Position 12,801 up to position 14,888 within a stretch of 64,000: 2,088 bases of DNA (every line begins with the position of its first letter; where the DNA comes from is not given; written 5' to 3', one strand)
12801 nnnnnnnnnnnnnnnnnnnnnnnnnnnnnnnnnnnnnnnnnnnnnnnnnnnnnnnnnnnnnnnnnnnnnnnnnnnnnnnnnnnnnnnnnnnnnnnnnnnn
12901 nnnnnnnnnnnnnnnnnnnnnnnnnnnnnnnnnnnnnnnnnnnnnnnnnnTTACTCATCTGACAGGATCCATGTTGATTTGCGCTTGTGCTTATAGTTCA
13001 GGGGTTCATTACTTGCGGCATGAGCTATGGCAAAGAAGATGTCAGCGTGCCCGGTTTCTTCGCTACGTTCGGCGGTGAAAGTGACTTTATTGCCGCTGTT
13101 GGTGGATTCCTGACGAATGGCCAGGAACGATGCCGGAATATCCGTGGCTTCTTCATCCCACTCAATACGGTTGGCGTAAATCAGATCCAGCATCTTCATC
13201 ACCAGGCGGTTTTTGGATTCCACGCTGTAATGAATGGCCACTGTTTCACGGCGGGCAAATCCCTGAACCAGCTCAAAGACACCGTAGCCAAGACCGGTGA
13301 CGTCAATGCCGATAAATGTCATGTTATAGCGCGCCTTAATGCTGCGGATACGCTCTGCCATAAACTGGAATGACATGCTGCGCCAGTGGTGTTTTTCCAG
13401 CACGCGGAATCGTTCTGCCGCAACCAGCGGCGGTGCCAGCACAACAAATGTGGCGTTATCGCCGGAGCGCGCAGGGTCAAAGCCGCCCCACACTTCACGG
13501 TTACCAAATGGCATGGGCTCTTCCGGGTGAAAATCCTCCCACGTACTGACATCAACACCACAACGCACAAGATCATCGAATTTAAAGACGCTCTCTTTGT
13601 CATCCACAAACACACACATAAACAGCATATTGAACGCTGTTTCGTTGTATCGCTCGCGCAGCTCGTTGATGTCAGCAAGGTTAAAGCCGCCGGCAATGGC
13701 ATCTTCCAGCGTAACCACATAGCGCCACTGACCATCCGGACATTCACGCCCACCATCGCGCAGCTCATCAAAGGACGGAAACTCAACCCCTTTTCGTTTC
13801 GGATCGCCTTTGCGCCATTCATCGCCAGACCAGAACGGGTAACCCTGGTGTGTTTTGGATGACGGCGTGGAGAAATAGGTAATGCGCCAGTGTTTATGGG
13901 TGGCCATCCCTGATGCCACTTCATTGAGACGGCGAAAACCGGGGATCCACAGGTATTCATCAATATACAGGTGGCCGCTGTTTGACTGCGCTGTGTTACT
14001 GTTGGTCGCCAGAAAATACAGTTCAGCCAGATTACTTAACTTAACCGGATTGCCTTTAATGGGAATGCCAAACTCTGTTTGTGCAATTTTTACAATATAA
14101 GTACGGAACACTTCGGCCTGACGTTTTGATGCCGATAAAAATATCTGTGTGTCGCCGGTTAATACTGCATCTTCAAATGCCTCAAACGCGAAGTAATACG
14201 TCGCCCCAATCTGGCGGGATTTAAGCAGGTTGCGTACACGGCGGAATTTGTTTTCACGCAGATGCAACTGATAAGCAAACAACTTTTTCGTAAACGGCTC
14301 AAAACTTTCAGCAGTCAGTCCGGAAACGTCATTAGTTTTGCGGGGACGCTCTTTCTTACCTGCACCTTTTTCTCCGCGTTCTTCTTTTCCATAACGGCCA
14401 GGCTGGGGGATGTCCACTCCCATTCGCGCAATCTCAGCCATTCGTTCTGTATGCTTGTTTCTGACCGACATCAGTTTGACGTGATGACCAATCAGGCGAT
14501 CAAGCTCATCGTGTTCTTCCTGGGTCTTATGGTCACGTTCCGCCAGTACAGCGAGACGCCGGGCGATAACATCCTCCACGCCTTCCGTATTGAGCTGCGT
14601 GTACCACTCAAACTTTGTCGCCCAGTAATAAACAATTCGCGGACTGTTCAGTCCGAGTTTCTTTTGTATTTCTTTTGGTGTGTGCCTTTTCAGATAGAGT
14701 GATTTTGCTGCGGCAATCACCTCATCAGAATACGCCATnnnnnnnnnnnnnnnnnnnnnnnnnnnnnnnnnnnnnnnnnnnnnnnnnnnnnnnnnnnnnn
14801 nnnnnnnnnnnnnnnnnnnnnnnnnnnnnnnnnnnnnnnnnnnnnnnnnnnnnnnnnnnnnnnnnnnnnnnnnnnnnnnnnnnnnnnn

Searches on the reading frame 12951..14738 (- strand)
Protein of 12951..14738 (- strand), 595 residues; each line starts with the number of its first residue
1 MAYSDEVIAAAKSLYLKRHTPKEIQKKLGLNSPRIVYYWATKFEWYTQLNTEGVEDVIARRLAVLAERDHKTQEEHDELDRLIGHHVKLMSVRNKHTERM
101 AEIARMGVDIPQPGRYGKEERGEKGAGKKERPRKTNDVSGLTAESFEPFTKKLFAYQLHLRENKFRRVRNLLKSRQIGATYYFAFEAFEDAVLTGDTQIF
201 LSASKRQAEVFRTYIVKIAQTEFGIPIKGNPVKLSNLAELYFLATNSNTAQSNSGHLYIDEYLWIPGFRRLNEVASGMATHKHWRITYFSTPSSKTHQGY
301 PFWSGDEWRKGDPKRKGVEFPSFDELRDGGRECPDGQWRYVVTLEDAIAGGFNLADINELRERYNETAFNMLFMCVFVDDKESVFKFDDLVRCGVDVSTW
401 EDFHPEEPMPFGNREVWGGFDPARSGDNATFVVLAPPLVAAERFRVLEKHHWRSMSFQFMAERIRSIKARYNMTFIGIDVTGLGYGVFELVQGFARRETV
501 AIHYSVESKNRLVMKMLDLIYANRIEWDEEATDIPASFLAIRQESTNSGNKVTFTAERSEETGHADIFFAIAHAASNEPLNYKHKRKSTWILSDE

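Call 15: search_dna_similar(query=window:12951-14738:-, collection=phages, mode=protein, max_rows=40)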
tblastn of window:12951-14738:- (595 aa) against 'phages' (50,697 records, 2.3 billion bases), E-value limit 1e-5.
Records with a match: 490; places in all: 493; records where one place covers at least 80% of the query: 422.
Best place of each record, by identity: <60% 490.
By first word of the organism name: Klebsiella 82; Burkholderia 80; Escherichia 60; Ralstonia 52; Yersinia 46; Vibrio 31; Salmonella 30; Peduovirus 18; Pseudomonas 17; Mannheimia 10; and 26 more.
By host as written in the record: - 55; Klebsiella pneumoniae 55; Ralstonia solanacearum 45; Burkholderia pseudomallei 31; Yersinia pestis EV76-CN 26; Burkholderia sp. 20; Escherichia coli 17; Yersinia enterocolitica 10; and 138 more.
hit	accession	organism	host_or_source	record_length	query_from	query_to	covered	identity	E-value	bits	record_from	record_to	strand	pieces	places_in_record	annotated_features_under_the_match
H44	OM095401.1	Yersinia phage vB_YenM_324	Yersinia enterocolitica 324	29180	3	593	99%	59.6%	0e+0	719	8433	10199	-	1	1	terminase, ATPase subunit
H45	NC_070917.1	Yersinia phage vB_YenM_324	Yersinia enterocolitica 324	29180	3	593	99%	59.6%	0e+0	719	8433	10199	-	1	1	terminase large subunit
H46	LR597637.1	Escherichia phage ESSI2_ev239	-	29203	3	590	99%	58.8%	0e+0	690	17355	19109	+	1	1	Phage terminase large subunit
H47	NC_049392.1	Escherichia phage ESSI2_ev239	-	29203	3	590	99%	58.8%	0e+0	690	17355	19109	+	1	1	terminase large subunit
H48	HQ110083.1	Cronobacter phage ESSI-2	Cronobacter sakazakii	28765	3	592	99%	57.3%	0e+0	688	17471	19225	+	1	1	putative terminase ATPase subunit | hypothetical protein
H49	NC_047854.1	Cronobacter phage ESSI-2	Cronobacter sakazakii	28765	3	592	99%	57.3%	0e+0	688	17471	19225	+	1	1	terminase large subunit | hypothetical protein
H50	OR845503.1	Escherichia phage ECO95 1-6-1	Escherichia coli O157:H7 ATCC 43895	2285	3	595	100%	56.6%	0e+0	690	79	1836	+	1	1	record has no annotation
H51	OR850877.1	Salmonella phage S.Kent 1-2-1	Salmonella enterica subsp. enterica ...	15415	3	595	100%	56.6%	0e+0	690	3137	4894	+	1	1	record has no annotation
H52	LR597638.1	Escherichia phage ESSI2_ev040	-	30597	3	595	100%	56.1%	0e+0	689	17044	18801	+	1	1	TermL, Phage terminase, ATPase large subunit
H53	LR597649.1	Escherichia phage ESSI2_ev015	-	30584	3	595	100%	56.1%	0e+0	689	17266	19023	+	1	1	Phage terminase large subunit, ATPase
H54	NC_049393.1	Escherichia phage ESSI2_ev040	-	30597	3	595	100%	56.1%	0e+0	689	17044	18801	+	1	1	terminase large subunit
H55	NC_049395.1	Escherichia phage ESSI2_ev015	-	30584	3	595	100%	56.1%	0e+0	689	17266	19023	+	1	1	terminase large subunit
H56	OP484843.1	Aeromonas phage A051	Aeromonas sp.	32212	1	595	100%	55.7%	0e+0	640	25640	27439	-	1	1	terminase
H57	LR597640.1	Escherichia phage ESSI2_ev129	-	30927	3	595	100%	55.6%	0e+0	687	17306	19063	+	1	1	TermL, terminase large subunit, ATPase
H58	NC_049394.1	Escherichia phage ESSI2_ev129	-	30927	3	595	100%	55.6%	0e+0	687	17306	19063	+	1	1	terminase large subunit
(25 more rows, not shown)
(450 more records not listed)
